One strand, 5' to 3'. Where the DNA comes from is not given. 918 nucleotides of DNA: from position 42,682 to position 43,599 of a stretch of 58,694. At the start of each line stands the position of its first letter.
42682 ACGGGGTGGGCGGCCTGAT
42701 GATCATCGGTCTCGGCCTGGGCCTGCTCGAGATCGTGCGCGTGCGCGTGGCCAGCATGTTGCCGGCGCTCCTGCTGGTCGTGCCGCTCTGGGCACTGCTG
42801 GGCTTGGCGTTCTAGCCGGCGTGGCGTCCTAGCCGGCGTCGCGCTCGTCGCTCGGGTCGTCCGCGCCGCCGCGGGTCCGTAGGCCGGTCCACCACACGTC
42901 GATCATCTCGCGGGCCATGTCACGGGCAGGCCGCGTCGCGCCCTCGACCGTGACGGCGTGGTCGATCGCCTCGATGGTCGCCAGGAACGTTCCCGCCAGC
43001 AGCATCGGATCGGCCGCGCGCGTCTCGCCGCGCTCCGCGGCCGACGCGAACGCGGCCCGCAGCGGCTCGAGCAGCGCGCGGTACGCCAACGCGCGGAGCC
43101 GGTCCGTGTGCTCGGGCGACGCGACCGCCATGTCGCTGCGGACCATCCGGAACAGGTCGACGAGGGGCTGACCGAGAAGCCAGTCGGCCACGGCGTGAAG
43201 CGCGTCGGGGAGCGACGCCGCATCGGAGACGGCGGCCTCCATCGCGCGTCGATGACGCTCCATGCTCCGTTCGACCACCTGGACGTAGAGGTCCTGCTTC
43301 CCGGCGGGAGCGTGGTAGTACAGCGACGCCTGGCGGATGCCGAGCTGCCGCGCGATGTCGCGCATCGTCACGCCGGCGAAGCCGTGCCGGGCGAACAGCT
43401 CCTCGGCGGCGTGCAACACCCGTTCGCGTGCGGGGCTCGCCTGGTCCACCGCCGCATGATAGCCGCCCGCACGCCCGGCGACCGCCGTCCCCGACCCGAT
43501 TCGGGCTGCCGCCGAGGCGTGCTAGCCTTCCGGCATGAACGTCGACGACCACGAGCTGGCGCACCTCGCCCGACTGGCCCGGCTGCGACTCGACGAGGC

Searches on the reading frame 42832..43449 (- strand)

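Call 72: search_protein_families(library=pfam, proteins=[window:42832-43449:-], max_evalue=0.01)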
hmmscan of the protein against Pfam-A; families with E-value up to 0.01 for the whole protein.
window:42832-43449:- (206 aa): 2 families
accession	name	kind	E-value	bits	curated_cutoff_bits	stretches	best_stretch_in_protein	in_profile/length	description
PF00440.29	TetR_N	-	1.7e-13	50.6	24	1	12-57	2-46/47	Bacterial regulatory proteins, tetR family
PF14246.11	TetR_C_7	-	0.00061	20.2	22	1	80-168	3-90/119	AefR-like transcriptional repressor, C-terminal domain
